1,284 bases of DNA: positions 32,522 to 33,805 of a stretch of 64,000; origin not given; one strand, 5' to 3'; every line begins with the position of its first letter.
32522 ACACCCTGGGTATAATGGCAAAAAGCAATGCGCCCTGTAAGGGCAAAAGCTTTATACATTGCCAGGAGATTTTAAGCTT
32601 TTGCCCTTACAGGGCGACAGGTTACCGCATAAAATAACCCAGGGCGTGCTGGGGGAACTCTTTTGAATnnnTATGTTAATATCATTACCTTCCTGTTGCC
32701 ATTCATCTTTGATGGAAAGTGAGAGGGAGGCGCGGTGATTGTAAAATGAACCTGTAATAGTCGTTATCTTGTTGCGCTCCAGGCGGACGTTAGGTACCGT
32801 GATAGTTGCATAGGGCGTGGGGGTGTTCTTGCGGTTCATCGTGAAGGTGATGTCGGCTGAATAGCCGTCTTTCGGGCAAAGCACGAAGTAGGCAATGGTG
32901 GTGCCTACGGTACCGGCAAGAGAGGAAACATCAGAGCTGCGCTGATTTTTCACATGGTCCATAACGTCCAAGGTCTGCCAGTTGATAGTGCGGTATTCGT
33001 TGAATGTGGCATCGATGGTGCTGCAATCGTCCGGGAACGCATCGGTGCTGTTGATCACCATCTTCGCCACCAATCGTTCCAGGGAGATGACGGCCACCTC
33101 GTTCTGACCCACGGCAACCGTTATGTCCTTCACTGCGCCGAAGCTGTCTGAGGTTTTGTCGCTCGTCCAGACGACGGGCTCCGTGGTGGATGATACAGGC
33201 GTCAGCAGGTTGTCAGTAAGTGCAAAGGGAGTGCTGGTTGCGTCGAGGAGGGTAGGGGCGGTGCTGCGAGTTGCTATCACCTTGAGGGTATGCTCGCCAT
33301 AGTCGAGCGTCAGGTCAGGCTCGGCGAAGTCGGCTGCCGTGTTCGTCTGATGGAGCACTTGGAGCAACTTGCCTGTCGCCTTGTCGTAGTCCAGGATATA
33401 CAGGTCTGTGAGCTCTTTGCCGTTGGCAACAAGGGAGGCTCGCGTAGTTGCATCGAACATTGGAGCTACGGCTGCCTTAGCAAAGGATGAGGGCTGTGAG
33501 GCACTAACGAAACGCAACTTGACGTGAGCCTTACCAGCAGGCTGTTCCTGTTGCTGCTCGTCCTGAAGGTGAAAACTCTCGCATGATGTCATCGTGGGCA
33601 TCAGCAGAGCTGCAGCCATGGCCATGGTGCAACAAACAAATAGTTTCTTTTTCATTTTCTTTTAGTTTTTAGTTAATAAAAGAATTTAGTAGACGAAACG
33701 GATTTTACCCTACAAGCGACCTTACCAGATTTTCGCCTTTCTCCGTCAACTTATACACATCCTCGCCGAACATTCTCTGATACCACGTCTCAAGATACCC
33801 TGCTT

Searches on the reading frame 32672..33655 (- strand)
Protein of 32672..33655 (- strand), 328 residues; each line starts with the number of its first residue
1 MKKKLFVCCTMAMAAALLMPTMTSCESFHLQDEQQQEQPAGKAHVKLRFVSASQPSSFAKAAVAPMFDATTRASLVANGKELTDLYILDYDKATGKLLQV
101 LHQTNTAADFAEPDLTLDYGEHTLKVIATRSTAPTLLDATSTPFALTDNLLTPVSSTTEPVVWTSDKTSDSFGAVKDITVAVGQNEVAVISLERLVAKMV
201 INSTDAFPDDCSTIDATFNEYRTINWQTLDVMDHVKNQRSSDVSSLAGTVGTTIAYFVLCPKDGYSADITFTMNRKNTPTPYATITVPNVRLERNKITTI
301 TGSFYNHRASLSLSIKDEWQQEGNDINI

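Call 13: search_protein_families(library=phrogs, proteins=[window:32672-33655:-], max_evalue=0.001)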
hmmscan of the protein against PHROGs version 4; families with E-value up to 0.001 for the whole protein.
window:32672-33655:- (328 aa): 0 families

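Call 65: search_protein_families(library=pfam, max_evalue=0.001, proteins=[window:32672-33655:-])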
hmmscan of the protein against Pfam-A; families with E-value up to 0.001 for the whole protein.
seq(328 aa): 1 family
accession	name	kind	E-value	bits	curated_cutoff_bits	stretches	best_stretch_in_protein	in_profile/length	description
PF20200.4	DUF6562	-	0.00088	19.2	25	0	277-322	253-298/304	Family of unknown function (DUF6562)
